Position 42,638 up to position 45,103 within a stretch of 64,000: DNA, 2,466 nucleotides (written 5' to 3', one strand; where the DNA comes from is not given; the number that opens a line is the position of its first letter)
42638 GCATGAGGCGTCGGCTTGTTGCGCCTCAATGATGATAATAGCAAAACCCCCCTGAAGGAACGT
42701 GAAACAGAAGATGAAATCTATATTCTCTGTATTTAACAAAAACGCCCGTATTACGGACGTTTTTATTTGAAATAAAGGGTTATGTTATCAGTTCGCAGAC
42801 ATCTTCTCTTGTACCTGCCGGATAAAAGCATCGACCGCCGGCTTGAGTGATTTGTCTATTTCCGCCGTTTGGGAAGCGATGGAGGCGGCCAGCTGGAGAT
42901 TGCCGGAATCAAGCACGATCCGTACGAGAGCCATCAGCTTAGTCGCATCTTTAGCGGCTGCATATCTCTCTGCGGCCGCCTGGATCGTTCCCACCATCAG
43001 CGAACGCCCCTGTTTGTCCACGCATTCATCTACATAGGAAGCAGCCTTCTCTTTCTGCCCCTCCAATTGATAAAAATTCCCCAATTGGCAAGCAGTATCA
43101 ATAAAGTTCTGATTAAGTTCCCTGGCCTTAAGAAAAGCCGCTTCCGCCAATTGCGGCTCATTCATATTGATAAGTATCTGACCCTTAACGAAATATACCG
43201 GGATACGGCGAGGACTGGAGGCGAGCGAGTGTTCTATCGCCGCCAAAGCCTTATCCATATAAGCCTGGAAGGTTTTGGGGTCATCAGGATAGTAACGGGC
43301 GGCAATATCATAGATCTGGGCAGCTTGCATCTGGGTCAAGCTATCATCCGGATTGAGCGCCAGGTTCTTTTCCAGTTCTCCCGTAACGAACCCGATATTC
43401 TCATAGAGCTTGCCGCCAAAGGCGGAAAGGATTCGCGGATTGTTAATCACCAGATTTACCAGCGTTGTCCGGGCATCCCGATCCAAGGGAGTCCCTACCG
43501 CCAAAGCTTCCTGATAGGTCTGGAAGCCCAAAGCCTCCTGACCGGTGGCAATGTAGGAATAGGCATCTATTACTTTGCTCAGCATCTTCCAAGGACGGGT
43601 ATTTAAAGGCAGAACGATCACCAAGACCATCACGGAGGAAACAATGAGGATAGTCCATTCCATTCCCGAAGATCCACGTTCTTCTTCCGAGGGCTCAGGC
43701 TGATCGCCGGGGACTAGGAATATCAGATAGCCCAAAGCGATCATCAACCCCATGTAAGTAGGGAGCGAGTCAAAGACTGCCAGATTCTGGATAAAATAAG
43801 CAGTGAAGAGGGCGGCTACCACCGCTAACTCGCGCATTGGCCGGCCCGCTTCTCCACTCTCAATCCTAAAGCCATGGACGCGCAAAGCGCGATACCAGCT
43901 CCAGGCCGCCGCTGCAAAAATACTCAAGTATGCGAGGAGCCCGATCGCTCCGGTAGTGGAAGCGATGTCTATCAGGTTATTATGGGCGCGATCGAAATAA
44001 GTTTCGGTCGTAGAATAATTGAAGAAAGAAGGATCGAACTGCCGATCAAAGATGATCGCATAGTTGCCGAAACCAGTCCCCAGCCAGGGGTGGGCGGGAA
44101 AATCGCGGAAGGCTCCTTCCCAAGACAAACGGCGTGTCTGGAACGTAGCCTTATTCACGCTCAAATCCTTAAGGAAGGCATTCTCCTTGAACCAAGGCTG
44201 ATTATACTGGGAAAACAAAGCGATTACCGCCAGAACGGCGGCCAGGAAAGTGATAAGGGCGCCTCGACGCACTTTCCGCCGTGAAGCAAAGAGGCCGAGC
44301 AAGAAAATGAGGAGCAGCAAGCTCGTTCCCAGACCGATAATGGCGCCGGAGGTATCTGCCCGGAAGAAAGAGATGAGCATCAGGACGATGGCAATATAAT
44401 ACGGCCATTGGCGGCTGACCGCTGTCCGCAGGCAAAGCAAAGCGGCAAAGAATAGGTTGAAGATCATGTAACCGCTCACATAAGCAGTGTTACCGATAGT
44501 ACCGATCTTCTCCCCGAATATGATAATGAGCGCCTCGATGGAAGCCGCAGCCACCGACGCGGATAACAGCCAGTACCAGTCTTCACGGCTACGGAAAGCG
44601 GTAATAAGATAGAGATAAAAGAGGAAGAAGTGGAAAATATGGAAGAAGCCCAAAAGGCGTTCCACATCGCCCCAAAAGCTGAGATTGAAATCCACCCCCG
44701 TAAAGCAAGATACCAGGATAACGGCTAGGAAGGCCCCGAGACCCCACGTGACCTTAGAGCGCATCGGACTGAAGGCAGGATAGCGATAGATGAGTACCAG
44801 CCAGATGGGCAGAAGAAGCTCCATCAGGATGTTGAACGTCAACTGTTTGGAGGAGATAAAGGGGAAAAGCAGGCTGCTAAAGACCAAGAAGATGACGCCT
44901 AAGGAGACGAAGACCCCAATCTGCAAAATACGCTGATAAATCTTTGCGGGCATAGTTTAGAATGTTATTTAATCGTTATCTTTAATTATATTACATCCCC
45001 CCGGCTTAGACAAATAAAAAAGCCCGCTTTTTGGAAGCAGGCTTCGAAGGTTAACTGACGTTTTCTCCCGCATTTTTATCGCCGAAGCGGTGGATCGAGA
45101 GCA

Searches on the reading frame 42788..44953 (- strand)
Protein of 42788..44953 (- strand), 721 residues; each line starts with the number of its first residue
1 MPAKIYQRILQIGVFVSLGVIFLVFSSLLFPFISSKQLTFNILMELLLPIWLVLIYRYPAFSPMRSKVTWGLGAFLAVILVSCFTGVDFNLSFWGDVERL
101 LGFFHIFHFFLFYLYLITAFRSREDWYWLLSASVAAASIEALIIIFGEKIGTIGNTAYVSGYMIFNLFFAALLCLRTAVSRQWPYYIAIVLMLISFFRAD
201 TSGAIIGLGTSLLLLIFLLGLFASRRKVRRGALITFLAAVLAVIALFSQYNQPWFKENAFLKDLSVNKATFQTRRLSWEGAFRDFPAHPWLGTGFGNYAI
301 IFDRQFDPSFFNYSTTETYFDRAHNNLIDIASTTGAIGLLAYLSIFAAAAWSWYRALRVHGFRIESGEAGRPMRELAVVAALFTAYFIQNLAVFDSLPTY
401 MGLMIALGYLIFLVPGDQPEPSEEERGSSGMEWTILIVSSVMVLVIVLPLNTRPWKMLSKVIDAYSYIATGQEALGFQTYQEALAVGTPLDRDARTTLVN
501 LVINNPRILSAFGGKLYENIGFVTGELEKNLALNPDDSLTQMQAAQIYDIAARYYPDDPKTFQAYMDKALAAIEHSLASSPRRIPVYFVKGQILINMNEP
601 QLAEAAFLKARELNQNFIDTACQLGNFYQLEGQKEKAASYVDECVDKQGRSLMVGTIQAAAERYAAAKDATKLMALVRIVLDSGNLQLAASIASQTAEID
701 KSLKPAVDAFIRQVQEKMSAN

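Call 32: search_protein_families(library=pfam, proteins=[window:42788-44953:-], max_evalue=0.001)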
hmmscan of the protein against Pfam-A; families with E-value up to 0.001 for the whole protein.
window:42788-44953:- (721 aa): 5 families
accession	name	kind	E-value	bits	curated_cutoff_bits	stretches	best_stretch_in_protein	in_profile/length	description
PF04932.20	Wzy_C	-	3.7e-17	62.9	31.7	1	187-343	1-149/149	O-Antigen ligase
PF13181.12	TPR_8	-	2.3e-06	27.7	25.7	0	585-616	2-33/34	Tetratricopeptide repeat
PF00515.34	TPR_1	-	4.6e-05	23.5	27.8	0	586-617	3-34/34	Tetratricopeptide repeat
PF13431.12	TPR_17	-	0.00014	22.3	24.4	0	607-637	2-32/34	Tetratricopeptide repeat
PF12569.14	NatA_aux_su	-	0.00081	18.9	33.3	0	565-622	207-266/515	N-terminal acetyltransferase A, auxiliary subunit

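Call 59: find_related_loci(query=A5, collection=metagenome_contigs, flank=10000)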
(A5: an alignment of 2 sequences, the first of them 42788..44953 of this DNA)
Query A5 (721 aa) in metagenome_contigs; peptide patterns used: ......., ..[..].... (x = any residue, [..] = any of these).
156 stretches matched a pattern; 10 encode a relative of the query (tblastn E <= 1e-3); 10 distinct loci.
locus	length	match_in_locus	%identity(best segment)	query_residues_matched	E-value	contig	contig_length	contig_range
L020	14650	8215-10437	60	1-721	0e+0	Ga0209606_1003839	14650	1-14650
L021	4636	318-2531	64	1-714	0e+0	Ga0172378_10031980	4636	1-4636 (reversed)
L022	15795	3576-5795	60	1-720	0e+0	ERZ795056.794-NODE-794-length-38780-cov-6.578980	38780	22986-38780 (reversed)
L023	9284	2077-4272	62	1-712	0e+0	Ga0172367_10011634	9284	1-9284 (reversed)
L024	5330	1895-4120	59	1-719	0e+0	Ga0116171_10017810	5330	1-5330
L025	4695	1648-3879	57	1-721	0e+0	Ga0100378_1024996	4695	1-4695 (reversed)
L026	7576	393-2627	58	1-719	0e+0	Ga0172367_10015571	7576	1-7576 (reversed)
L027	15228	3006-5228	58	1-718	0e+0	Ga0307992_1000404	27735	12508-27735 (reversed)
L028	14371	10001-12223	58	1-718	0e+0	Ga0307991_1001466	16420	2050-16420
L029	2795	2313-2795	75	1-161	2e-58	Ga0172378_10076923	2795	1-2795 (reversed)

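Call 62: search_protein_families(library=pfam, proteins=[L028:6291-6716:+, L028:6700-7107:+, L028:7113-7553:+, L028:7575-8006:+], max_evalue=0.1)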
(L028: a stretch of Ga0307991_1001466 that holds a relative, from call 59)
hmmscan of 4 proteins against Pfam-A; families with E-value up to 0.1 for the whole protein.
L028:6291-6716:+ (141 aa): 1 family
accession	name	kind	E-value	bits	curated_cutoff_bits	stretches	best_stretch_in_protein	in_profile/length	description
PF05973.20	Gp49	-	2.6e-05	24.6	23.9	1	40-114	10-82/90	Phage derived protein Gp49-like (DUF891)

L028:6700-7107:+ (135 aa): 5 families
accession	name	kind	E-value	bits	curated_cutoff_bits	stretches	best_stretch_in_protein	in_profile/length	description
PF01381.28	HTH_3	-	6.1e-09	36.2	23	1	40-87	1-48/55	Helix-turn-helix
PF12844.13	HTH_19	-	1.1e-06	28.8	30.2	1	40-90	4-54/64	Helix-turn-helix domain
PF13560.12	HTH_31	-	2.1e-06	28.4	27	1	36-87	2-54/64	Helix-turn-helix domain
PF13443.12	HTH_26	-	0.00014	22.5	22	1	48-88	10-51/63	Cro/C1-type HTH DNA-binding domain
PF13413.12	HTH_25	-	0.0059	16.9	24.6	1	42-73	4-35/62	Helix-turn-helix domain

L028:7113-7553:+ (146 aa): 1 family
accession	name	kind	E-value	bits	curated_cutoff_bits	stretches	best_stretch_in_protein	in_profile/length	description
PF22091.2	DUF6941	-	0.0024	18.7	27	1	50-119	36-110/125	Family of unknown function (DUF6941)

L028:7575-8006:+ (143 aa): 2 families
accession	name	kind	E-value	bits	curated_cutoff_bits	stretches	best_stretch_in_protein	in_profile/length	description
PF22091.2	DUF6941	-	0.00016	22.4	27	1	51-122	37-116/125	Family of unknown function (DUF6941)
PF07686.23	V-set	-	0.049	14.3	26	1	35-118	7-94/109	Immunoglobulin V-set domain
